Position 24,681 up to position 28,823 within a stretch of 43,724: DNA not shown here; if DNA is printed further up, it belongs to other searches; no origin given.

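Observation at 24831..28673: Single 1280-aa polypeptide fusing MMPL exporter, PlsC-type acyltransferase and SAM methyltransferase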

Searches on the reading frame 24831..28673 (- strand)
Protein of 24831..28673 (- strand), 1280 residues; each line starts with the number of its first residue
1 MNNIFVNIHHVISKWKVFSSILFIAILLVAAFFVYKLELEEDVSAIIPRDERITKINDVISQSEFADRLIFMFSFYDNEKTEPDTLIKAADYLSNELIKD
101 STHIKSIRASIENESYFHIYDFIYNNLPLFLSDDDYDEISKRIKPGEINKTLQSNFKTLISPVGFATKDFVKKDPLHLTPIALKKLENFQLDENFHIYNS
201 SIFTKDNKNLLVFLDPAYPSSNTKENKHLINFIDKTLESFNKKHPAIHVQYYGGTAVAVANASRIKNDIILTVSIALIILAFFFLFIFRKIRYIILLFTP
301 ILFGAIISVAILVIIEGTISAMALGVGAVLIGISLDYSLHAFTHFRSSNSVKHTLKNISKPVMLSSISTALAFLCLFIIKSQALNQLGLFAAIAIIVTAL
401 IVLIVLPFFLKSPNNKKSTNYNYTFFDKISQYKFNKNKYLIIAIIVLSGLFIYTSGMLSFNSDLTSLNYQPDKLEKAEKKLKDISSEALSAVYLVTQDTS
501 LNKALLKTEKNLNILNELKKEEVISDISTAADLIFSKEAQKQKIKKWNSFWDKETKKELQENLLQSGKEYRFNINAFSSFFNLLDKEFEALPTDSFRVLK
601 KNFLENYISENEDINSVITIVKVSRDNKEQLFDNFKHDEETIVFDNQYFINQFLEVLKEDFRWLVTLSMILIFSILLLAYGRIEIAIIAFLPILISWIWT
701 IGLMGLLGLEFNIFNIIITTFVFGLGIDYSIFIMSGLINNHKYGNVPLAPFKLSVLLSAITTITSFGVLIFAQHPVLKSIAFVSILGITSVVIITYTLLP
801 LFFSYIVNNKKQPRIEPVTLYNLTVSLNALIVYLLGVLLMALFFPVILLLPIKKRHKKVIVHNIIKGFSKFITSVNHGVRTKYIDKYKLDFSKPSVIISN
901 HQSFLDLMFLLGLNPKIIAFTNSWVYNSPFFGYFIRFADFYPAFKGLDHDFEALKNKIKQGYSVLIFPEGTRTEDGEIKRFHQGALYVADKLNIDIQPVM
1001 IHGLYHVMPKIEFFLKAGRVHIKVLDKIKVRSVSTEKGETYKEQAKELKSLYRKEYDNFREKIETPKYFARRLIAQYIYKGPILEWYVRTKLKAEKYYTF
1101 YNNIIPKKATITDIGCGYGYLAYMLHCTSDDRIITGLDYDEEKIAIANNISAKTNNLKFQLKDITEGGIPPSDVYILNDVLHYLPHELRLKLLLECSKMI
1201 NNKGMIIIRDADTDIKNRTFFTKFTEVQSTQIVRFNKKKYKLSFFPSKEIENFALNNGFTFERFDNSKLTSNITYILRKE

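Call 3: search_protein_families(library=pfam, proteins=[window:24831-28673:-], max_evalue=0.01)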
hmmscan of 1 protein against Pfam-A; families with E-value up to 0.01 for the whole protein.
window:24831-28673:- (1280 aa): 10 families
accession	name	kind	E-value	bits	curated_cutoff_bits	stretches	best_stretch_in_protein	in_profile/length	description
PF01553.26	Acyltransferase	-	8.8e-17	61.6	23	1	892-1001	13-131/132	Acyltransferase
PF03176.21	MMPL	-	1.6e-16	60.6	20.5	2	202-408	80-297/333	MMPL family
PF13847.12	Methyltransf_31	-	1.9e-10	41.1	27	1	1107-1218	3-116/145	Methyltransferase domain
PF13649.12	Methyltransf_25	-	8.6e-09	36.4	27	1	1111-1204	1-97/97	Methyltransferase domain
PF08242.18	Methyltransf_12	-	8.8e-08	33.2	30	1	1113-1206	2-98/98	Methyltransferase domain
PF08241.18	Methyltransf_11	-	2.4e-07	31.7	21.2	1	1113-1208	2-95/95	Methyltransferase domain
PF00891.24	Methyltransf_2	-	1.2e-05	25.2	22.3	1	1109-1212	64-168/210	O-methyltransferase domain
PF05175.20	MTS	-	1.8e-05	24.9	23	1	1107-1182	31-109/170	Methyltransferase small domain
PF13679.12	Methyltransf_32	-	0.00029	21.3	27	1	1107-1157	25-78/143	Methyltransferase domain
PF13489.12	Methyltransf_23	-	0.00045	20.4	27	1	1104-1260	19-160/164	Methyltransferase domain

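Call 4: search_protein_families(library=ncbifam, proteins=[window:24831-28673:-], max_evalue=0.01)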
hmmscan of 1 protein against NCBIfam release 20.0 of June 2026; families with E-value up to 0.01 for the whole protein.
window:24831-28673:- (1280 aa): 20 families
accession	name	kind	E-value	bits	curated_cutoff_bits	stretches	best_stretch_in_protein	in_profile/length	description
TIGR00921.1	2A067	subfamily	5.1e-35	120.7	351.9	2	646-802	568-730/733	hydrophobe/amphiphile efflux-3 (HAE3) family transporter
TIGR03480.1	HpnN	hypoth_equivalog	4.9e-33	114.1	751.85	2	665-803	718-856/862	hopanoid biosynthesis associated RND transporter like protein HpnN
TIGR00833.1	actII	subfamily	1.9e-18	66.2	874.7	2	222-408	129-327/910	MMPL family RND transporter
NF045600.2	BstA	equivalog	1.1e-16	59.9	1400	2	199-464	212-497/903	sterol transporter cytoplasmic membrane protein BstA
TIGR00530.1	AGP_acyltrn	subfamily_domain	1.6e-16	60.2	102.95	1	879-1001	2-129/130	1-acylglycerol-3-phosphate O-acyltransferase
NF052374.1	HopndTporHpnN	equivalog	2.3e-15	55.8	1100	2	4-496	4-510/858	hopanoid transporter HpnN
NF006386.0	PRK08633.1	equivalog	2.3e-12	45.5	1221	1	877-1006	425-556/1147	acyl-[ACP]--phospholipid O-acyltransferase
NF005291.0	PRK06814.1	equivalog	1.6e-11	42.9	1349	1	832-1039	404-605/1140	acyl-[ACP]--phospholipid O-acyltransferase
NF005959.0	PRK08043.1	equivalog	2.3e-08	32.8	886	1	891-1030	25-162/719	bifunctional acyl-ACP--phospholipid O-acyltransferase/long-chain-fatty-acid--ACP ligase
TIGR01983.1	UbiG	equivalog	1e-06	28.3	102.95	1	1105-1257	47-198/228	bifunctional 2-polyprenyl-6-hydroxyphenol methylase/3-demethylubiquinol 3-O-methyltransferase UbiG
NF043040.1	corrin_prot_MT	hypoth_equivalog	1.2e-05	24.9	180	1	1102-1210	36-149/216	corrinoid protein-associated methyltransferase CpaM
NF052553.1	LyOrLpactfOlsABRUA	equivalog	3.1e-05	23.2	300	1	835-983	10-158/263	lyso-ornithine lipid O-acyltransferase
NF052552.1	LyOrLpactfOlsARHOCB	equivalog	0.00016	20.8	300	1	891-1001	84-200/271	lyso-ornithine lipid O-acyltransferase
NF000466.2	16S_rRNA_Rmt_gen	equivalog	0.00054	19.4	250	1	1083-1167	80-167/254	Rmt family 16S rRNA (guanine(1405)-N(7))-methyltransferase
NF010703.0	PRK14103.1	equivalog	0.00056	19.4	320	1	1109-1187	31-105/256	trans-aconitate 2-methyltransferase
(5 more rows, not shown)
